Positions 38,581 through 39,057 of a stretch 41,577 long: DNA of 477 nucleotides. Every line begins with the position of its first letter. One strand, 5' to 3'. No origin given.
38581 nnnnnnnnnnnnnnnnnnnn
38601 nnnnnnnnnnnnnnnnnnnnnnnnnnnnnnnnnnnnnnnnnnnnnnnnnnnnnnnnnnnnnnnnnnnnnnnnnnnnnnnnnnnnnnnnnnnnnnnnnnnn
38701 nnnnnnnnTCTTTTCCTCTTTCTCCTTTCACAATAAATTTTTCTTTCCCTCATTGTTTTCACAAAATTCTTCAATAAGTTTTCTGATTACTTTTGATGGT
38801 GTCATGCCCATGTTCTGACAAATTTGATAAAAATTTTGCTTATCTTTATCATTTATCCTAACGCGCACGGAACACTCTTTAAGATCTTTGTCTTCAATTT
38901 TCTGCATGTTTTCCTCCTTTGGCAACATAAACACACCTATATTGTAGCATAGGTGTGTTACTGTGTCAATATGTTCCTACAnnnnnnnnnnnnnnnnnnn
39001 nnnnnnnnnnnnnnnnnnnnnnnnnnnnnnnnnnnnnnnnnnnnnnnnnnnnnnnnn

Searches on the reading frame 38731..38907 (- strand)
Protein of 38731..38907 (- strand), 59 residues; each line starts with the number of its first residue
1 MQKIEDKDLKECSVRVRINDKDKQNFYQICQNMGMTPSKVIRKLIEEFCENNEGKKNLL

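Call 16: search_protein_families(library=pfam, max_evalue=0.01, proteins=[window:38731-38907:-])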
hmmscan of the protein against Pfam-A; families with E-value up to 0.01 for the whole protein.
seq(59 aa): 4 families
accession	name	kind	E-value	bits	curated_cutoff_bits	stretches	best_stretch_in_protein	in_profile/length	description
PF04221.18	RelB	-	2.1e-08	34.4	22.4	1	13-49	3-39/82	RelB antitoxin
PF19839.5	RHH_9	-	9.1e-06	25.9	23.4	1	15-57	9-51/65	Ribbon-helix-helix protein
PF19807.5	DUF6290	-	6.1e-05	23.6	27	1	14-51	4-41/72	Family of unknown function (DUF6290)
PF10723.15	RepB-RCR_reg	-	0.0011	19.3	21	1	7-47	35-75/81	Replication regulatory protein RepB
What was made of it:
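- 38728..38907 (-): RHH1, a 59-aa ribbon-helix-helix protein; beta-strand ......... Pfam RelB 2e-8 and RHH_9 9e-6 (call 16).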

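Call 17: search_protein_families(library=phrogs, max_evalue=0.01, proteins=[window:38731-38907:-])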
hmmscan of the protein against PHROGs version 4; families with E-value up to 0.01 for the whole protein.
seq(59 aa): 8 families
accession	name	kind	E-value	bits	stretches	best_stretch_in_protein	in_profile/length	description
phrog_15338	-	unknown function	1.3e-05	26.2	1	13-52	3-42/79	-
phrog_876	-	transcription regulation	3.8e-05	24.3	1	12-55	68-111/239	transcriptional repressor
phrog_2737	-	unknown function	0.00012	23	1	12-50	5-43/86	-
phrog_7325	-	transcription regulation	0.00088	20.4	1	23-57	68-102/151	CopG-like transcriptional repressor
phrog_582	-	transcription regulation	0.00092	20.5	1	2-56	48-102/105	Arc-like repressor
phrog_25971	-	unknown function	0.0018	19.6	1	14-51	76-113/116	-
phrog_35455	-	unknown function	0.0047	17.9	1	8-47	38-77/86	-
phrog_4085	-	unknown function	0.0052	18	1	14-53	3-42/77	-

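Call 38: find_related_loci(query=A2, collection=metagenome_contigs, flank=8000)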
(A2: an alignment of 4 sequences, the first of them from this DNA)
Query A2 (59 aa) in metagenome_contigs; peptide patterns used: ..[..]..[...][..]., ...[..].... (x = any residue, [..] = any of these).
185 stretches matched a pattern; 22 encode a relative of the query (tblastn E <= 1e-3); 22 distinct loci.
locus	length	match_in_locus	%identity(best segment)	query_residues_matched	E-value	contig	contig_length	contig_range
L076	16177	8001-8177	100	1-59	6e-36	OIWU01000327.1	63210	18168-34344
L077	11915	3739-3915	92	1-59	1e-33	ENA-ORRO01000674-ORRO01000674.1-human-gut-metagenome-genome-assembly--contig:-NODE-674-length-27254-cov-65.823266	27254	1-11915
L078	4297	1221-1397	92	1-59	1e-33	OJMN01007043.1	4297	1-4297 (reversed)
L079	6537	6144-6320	92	1-59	1e-33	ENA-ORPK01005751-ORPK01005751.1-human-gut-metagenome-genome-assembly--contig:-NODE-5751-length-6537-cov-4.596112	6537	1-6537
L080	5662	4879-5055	92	1-59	1e-33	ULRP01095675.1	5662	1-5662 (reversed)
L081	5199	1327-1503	92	1-59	1e-33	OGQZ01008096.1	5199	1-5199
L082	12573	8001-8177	92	1-59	4e-33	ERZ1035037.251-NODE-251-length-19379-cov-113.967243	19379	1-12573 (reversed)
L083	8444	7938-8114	92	1-59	4e-33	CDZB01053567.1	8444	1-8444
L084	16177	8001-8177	92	1-59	4e-33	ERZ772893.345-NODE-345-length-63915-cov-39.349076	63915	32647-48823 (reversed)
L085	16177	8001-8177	92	1-59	4e-33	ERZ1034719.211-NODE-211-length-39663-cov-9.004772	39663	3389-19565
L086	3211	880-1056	92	1-59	4e-33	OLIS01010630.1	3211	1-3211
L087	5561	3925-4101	80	1-59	3e-28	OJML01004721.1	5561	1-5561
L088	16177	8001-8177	78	1-59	1e-27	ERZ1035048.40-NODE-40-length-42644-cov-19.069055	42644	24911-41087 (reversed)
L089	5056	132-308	78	1-59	1e-27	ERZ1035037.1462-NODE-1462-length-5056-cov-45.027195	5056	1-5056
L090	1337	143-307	64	4-59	1e-20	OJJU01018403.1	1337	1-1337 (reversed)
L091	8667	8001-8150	68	10-59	2e-19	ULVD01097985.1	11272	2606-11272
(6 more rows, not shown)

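Call 45: search_solved_structures(query=A1, max_evalue=1, show_alignments=2)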
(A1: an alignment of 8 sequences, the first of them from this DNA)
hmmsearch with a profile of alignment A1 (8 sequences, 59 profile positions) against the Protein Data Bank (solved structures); distinct sequences matched with E-value up to 1: 42.
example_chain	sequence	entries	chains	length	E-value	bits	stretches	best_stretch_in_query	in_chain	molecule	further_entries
3ugm_A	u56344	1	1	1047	1.9e-21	79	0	29-41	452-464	TAL effector AvrBs3/PthA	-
2ypf_A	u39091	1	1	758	1.4e-20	76.3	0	29-41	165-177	AVRBS3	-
9jo8_A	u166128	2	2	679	1.3e-17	66.7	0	29-41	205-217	TALE repeat protein targeting mitochondiral ND1-L gene. | TALE repeat protein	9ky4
9lcz_A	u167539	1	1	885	3.7e-17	65.3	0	29-41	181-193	Inactivate TOD6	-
9lcx_A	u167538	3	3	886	3.7e-17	65.3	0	29-41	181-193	Inactivate TOD6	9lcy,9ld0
9ld1_A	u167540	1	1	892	5.1e-17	64.9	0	29-41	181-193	inactivate TOD4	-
3v6p_A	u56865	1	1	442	2.5e-15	59.5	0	29-41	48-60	dHax3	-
6jtq_A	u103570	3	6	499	5.2e-15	58.4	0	29-41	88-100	TAL effector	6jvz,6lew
6jw0_A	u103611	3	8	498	7e-15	58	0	29-41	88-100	TAL effector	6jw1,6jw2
6jw5_A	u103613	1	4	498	7e-15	58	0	29-41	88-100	TAL effector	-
6jw3_A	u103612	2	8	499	7.2e-15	58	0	29-41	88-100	TAL effector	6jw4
4ost_A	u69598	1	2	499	7.5e-15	57.9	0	29-41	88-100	Hax3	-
4osj_A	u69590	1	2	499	7.5e-15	57.9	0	29-41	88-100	Hax3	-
4osw_A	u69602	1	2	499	7.5e-15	57.9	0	29-41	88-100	Hax3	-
4gjp_A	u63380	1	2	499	7.6e-15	57.9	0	29-41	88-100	Hax3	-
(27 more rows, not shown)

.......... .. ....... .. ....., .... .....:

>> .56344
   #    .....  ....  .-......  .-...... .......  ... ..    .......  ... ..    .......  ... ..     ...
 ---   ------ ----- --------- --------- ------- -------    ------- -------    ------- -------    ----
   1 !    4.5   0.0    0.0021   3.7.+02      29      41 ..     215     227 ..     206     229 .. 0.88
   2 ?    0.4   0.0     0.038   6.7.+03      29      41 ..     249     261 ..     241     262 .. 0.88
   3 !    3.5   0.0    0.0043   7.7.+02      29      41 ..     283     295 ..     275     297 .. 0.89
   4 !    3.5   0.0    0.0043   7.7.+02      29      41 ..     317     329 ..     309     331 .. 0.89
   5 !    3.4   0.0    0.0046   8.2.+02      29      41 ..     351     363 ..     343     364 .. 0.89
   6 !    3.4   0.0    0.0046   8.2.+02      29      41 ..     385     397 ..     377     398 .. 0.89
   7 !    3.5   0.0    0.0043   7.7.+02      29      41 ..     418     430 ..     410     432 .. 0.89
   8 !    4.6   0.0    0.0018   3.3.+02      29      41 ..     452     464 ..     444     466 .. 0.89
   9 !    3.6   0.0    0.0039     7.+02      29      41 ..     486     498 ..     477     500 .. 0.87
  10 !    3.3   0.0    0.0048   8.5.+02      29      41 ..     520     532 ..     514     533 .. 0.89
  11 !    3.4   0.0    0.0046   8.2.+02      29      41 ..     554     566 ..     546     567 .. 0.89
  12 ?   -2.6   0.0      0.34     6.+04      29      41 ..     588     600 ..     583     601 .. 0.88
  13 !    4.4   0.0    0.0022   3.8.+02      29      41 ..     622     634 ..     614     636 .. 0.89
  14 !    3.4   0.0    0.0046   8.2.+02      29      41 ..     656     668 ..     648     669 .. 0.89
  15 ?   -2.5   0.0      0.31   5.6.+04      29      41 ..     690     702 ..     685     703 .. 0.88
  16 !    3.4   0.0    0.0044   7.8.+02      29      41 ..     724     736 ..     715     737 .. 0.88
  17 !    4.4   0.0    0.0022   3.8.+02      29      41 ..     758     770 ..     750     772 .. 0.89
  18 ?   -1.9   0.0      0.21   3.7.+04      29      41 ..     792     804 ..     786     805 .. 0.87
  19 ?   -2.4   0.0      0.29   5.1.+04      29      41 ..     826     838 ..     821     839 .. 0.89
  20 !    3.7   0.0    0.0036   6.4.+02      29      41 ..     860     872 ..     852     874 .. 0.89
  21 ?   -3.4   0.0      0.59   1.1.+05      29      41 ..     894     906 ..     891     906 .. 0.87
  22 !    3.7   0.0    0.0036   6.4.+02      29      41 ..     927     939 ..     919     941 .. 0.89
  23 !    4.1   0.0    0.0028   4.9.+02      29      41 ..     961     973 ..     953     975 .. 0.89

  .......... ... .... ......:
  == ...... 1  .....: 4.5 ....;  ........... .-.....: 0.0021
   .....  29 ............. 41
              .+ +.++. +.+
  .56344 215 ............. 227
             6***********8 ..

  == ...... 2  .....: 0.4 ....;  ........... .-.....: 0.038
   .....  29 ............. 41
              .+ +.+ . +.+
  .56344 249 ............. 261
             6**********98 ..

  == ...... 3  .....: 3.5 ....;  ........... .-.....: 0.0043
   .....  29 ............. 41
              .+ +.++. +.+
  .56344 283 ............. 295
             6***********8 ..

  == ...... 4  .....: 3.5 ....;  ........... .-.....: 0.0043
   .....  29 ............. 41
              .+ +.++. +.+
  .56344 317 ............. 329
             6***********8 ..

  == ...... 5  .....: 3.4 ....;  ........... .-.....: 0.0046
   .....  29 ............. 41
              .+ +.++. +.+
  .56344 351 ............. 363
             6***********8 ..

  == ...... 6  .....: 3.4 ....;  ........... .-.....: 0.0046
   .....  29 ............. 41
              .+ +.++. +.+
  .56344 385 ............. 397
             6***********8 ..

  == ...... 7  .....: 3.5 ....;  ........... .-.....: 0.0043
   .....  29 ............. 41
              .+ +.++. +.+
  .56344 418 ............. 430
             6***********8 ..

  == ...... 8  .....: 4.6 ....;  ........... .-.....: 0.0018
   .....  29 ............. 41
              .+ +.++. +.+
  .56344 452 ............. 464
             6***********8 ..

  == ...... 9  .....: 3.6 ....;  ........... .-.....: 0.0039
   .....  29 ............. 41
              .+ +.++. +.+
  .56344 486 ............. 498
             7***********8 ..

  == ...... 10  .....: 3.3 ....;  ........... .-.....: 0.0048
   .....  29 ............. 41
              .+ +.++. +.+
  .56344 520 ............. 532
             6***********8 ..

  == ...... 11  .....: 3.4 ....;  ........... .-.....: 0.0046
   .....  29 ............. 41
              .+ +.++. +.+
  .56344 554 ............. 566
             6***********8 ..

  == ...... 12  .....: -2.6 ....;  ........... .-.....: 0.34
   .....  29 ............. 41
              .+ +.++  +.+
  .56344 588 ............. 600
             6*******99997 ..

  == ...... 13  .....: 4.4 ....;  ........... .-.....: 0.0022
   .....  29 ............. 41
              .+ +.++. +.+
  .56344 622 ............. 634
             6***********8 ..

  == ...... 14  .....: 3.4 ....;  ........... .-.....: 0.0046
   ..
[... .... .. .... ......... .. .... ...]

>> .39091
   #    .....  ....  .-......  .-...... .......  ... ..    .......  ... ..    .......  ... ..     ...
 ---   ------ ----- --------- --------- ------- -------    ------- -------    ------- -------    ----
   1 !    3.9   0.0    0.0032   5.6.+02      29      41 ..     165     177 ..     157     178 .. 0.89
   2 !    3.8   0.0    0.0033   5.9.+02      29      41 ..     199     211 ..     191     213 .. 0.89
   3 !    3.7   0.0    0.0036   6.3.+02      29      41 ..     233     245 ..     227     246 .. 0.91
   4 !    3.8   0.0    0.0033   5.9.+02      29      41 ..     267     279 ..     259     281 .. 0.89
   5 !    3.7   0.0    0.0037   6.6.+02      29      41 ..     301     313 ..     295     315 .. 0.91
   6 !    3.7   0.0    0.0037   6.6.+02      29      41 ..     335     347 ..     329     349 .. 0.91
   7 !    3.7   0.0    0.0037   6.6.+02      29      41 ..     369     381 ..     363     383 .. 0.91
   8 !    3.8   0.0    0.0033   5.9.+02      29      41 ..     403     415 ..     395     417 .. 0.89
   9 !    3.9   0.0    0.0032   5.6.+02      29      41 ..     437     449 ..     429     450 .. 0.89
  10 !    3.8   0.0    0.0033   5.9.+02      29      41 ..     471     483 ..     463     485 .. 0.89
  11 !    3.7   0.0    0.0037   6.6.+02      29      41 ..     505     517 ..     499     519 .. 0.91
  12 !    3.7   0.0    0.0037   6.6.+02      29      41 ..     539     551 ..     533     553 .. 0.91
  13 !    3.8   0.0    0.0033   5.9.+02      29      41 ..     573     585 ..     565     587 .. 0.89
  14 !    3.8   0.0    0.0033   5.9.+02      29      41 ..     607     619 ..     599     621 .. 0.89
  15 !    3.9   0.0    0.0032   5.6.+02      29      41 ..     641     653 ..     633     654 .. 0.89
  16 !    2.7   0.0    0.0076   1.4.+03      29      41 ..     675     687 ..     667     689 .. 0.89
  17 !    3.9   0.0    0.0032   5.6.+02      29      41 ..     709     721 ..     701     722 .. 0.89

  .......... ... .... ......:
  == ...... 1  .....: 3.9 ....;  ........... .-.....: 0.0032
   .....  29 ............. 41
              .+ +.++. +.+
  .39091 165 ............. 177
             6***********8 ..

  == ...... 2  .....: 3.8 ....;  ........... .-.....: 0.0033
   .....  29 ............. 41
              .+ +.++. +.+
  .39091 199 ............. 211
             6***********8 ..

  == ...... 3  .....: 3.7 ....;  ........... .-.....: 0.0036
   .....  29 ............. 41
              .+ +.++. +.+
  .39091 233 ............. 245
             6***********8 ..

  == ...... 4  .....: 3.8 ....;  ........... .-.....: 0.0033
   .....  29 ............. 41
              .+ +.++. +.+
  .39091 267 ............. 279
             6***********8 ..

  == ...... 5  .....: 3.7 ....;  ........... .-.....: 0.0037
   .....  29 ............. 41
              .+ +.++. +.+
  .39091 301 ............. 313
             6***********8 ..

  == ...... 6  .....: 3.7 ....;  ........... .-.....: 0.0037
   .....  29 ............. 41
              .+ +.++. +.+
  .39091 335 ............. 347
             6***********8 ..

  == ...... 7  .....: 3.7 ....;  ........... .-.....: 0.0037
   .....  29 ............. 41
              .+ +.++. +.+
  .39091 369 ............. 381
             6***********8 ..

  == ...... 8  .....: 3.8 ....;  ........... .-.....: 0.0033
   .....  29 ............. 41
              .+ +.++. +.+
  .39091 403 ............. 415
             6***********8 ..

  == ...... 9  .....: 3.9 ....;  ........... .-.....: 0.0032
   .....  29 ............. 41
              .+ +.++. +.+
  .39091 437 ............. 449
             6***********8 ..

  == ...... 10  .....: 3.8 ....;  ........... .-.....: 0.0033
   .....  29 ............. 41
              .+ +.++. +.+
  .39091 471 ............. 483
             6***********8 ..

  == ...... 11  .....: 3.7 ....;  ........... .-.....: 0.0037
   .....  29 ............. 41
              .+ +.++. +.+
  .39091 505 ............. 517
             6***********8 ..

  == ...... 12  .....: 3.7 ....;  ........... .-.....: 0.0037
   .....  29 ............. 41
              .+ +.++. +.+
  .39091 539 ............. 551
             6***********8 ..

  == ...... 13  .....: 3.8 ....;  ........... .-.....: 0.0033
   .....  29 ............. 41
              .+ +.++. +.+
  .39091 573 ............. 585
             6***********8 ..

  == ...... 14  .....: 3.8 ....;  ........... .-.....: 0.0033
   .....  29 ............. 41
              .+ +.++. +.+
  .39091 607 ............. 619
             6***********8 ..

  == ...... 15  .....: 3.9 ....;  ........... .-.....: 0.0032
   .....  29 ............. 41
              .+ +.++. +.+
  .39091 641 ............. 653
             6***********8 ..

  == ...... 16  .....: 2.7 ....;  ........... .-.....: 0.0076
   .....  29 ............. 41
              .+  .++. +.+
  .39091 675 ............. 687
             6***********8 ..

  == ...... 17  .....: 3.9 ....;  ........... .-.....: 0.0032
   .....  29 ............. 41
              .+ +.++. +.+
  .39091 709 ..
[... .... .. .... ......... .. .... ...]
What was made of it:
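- On Ribbon-helix-helix (MetJ/Arc/CopG) DNA-binding proteins: PDB RelB 1.9e-5 (call 45).
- Tried and rejected: The TALE hits in the PDB profile search are repeat artefacts (call 45).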

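Call 54: search_protein_families(library=pfam, max_evalue=0.001, proteins=[L091:1899-3437:+, L091:3526-4740:+, L091:5019-6197:-, L091:6332-6988:+, L091:7000-7431:+, L091:1058-1609:+, L077:6620-7573:-, L077:8264-9052:+, L077:10837-11907:-, L077:5460-6164:+])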
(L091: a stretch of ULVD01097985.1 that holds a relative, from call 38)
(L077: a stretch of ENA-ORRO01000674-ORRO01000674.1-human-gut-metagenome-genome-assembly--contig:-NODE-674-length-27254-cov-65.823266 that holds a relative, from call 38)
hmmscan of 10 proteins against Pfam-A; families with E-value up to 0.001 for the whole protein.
L091:1899-3437:+ (512 aa): 8 families
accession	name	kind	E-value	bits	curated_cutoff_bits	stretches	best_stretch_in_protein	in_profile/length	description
PF00117.34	GATase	-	1.5e-49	168.7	22.8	1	9-189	2-189/190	Glutamine amidotransferase class-I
PF00958.27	GMP_synt_C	-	8.9e-42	141.5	27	1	420-511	2-92/92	GMP synthase C terminal domain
PF02540.23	NAD_synthase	-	8.6e-12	45.1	21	1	207-284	9-86/242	NAD synthase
PF07722.19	Peptidase_C26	-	9.5e-10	39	20.5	1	72-172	101-219/219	Peptidase C26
PF03054.22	tRNA_Me_trans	-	6.7e-06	26.3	20.6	1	218-249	2-32/202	tRNA methyl transferase HUP domain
PF06508.19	QueC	-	0.00029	20.8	22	0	219-379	2-175/210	Queuosine biosynthesis protein QueC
PF02568.20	ThiI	-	0.00036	20.6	20.5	1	218-378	5-160/197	Thiamine biosynthesis protein (ThiI)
PF01171.26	ATP_bind_3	-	0.00066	19.9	27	0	219-371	2-153/182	PP-loop family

L091:3526-4740:+ (404 aa): 1 family
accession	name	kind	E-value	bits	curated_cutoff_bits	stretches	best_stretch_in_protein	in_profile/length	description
PF03600.22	CitMHS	-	1.6e-34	120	31.9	1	47-336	11-313/336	Citrate transporter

L091:5019-6197:- (392 aa): 2 families
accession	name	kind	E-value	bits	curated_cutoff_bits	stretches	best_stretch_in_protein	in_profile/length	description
PF07690.21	MFS_1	-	1.6e-50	172.4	33.4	2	17-355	1-347/347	Major Facilitator Superfamily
PF05977.19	MFS_3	-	2.4e-06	26.8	27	1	37-386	35-392/524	Transmembrane secretion effector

L091:6332-6988:+ (218 aa): 0 families

L091:7000-7431:+ (143 aa): 1 family
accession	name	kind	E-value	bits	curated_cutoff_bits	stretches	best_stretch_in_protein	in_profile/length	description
PF00892.27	EamA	-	5.6e-07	30.3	28.2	1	9-141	8-134/135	EamA-like transporter family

L091:1058-1609:+ (183 aa): 1 family
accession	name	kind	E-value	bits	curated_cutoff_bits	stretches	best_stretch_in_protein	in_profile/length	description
PF00156.33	Pribosyltran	-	2.2e-15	56.8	26.3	1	39-170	14-134/158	Phosphoribosyl transferase domain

L077:6620-7573:- (317 aa): 1 family
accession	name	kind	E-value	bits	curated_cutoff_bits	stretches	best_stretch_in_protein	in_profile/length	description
PF08984.16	DUF1858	-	1.2e-14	54.5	32.2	1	188-237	4-58/59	Domain of unknown function (DUF1858)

L077:8264-9052:+ (262 aa): 1 family
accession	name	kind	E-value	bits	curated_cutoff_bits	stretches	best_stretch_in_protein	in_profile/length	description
PF01975.23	SurE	-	1.7e-51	175.1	22.1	1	3-190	1-188/189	Survival protein SurE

L077:10837-11907:- (356 aa): 0 families

L077:5460-6164:+ (234 aa): 1 family
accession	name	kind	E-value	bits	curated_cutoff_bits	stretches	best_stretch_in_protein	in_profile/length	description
PF12822.12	ECF_trnsprt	-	8e-16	58.9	30.7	1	45-223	1-169/169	ECF transporter, substrate-specific component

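Call 60: find_homologous_proteins(query=A1, max_evalue=0.001)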
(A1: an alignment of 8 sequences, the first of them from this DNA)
Query A1 (8 sequences) (59 aa, profile of the alignment): 37 proteins with E <= 0.001 among 432 candidates.
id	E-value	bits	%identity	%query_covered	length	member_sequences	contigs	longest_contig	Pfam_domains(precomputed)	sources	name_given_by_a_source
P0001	1.2e-28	117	100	100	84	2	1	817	PF04221.19,PF19839.5,PF10723.16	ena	-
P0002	1.3e-27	113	92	100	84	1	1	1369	PF04221.19,PF10723.16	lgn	-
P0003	1.5e-27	113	92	100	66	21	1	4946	PF04221.19,PF19839.5,PF10723.16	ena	-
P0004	3.0e-27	112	37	92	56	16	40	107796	-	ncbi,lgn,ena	-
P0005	5.1e-27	111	80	100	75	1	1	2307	PF19807.6,PF04221.19,PF19839.5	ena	-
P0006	1.2e-26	110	34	95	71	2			PF04221.19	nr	nr:MAG TPA: NikA, BACTERIAL CONJUGATION, RELAXASE, DNA [Caudoviricetes sp.]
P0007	1.5e-26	110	93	100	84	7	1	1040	PF04221.19,PF19839.5,PF10723.16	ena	-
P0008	2.4e-26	109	78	100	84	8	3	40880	PF19807.6,PF04221.19,PF19839.5,PF10723.16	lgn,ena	-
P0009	2.7e-26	109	76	100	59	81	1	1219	PF19807.6,PF04221.19,PF19839.5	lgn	-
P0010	8.1e-26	108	68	85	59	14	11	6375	PF04221.19,PF19839.5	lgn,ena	-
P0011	8.9e-26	107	34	95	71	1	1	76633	PF04221.19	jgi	jgi:hypothetical protein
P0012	1.3e-25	107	93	93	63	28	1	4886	PF04221.19,PF10723.16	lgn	-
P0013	2.0e-25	106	68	85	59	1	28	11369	PF04221.19,PF19839.5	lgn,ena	-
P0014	3.4e-25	106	35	92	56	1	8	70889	PF04221.19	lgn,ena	-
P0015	5.0e-25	105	37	92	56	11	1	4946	-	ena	-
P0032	1.5e-20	91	71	88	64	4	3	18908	PF19807.6,PF04221.19,PF19839.5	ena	-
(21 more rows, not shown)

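Call 62: find_encoding_contigs(protein=P0032, flank=10000, max_places=4)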
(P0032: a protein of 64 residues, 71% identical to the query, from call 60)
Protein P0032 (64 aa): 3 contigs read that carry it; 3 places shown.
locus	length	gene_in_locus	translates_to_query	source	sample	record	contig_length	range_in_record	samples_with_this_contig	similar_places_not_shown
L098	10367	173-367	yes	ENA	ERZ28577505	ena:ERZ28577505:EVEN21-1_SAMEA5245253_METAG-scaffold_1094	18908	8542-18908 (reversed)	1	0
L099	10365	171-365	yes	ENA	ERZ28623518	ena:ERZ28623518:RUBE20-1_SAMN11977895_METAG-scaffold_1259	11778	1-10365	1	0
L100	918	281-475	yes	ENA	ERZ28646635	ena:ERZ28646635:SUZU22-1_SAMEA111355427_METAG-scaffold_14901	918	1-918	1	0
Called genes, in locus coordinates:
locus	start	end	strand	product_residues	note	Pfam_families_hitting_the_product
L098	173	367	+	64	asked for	PF19839:RHH_9 (weak), PF04221:RelB (weak), PF19807:DUF6290 (weak)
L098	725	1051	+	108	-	-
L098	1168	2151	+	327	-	PF00117:GATase, PF07722:Peptidase_C26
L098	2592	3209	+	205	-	PF12822:ECF_trnsprt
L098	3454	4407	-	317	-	PF08984:DUF1858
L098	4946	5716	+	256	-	PF01975:SurE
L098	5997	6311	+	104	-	PF02583:Trns_repr_metal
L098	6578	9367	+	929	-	PF00403:HMA, PF00122:E1-E2_ATPase, PF00702:Hydrolase, PF00403:HMA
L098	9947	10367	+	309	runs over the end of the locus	PF00294:PfkB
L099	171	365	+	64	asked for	PF19839:RHH_9 (weak), PF04221:RelB (weak), PF19807:DUF6290 (weak)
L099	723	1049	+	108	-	-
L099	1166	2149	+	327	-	PF00117:GATase, PF07722:Peptidase_C26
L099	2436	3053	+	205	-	PF12822:ECF_trnsprt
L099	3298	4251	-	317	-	PF08984:DUF1858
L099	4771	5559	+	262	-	PF01975:SurE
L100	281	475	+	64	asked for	PF19839:RHH_9 (weak), PF04221:RelB (weak), PF19807:DUF6290 (weak)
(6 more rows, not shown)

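Call 83: search_protein_families(library=pfam, max_evalue=0.001, proteins=[L077:1487-2158:+, L077:2170-2601:+])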
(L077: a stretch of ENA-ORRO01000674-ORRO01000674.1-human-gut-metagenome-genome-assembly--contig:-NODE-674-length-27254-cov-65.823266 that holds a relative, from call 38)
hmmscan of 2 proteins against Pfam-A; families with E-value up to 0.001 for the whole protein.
L077:1487-2158:+ (223 aa): 0 families

L077:2170-2601:+ (143 aa): 1 family
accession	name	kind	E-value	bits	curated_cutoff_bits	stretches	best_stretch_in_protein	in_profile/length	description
PF00892.27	EamA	-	9.2e-08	32.9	28.2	1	8-141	7-134/135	EamA-like transporter family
